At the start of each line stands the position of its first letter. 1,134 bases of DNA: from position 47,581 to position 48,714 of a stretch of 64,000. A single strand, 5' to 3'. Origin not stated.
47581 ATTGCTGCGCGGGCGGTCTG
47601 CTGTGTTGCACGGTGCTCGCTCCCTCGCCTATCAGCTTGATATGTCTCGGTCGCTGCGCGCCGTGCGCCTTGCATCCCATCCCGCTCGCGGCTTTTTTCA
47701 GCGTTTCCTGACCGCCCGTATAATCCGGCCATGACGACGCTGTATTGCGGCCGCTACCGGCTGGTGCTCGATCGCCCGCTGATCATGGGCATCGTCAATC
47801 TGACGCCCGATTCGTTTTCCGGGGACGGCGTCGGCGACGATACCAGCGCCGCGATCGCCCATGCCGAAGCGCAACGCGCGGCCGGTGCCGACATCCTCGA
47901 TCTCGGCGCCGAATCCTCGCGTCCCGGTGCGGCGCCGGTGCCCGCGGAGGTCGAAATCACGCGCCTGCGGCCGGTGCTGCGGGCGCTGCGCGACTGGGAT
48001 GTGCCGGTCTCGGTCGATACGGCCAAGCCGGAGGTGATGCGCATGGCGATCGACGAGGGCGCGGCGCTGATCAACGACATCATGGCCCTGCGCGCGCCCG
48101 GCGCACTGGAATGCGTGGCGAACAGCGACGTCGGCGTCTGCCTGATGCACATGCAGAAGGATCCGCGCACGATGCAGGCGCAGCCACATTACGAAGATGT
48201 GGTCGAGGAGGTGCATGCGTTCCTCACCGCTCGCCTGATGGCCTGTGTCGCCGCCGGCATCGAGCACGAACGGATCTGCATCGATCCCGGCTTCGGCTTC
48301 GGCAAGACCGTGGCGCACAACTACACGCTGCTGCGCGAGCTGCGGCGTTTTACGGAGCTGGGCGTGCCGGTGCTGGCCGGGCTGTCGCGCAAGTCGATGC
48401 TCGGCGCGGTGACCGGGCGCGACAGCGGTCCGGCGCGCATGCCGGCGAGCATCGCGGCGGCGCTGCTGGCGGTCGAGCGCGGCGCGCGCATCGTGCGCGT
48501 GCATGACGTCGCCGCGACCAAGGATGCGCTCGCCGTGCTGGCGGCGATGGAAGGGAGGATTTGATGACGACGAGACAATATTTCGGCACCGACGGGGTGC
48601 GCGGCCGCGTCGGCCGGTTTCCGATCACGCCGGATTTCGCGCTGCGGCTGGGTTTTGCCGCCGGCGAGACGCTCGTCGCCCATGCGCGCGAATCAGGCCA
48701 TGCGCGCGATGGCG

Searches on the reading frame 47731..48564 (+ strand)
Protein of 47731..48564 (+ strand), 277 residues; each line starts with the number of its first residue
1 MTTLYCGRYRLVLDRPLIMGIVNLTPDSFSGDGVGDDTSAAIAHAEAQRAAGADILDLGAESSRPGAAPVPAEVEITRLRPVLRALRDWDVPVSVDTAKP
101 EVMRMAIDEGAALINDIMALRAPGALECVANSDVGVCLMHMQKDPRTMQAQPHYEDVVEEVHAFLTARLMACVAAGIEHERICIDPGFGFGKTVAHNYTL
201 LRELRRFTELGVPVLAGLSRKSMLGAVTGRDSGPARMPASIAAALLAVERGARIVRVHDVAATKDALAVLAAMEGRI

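Call 71: search_protein_families(library=ncbifam, proteins=[window:47731-48564:+], max_evalue=1e-8)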
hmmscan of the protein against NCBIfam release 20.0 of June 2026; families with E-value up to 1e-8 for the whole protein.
window:47731-48564:+ (277 aa): 6 families
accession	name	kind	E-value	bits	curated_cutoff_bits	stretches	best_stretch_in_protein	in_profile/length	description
TIGR01496.1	DHPS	equivalog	1.1e-95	320.1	162.6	1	18-272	2-257/258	dihydropteroate synthase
NF008625.0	PRK11613.1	equivalog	8.5e-89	297.4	455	1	9-272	8-271/282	dihydropteroate synthase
NF000295.1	Sul2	exception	6.8e-49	167.1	575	1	17-274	6-265/271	sulfonamide-resistant dihydropteroate synthase Sul2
NF033502.0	Sul4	exception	1.5e-48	165.8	600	1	15-263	4-265/277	sulfonamide-resistant dihydropteroate synthase Sul4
NF000296.1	Sul3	exception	3.2e-48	164.6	475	1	18-272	4-261/263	sulfonamide-resistant dihydropteroate synthase Sul3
NF000294.1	Sul1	exception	1.9e-36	126.2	600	1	18-269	3-258/278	sulfonamide-resistant dihydropteroate synthase Sul1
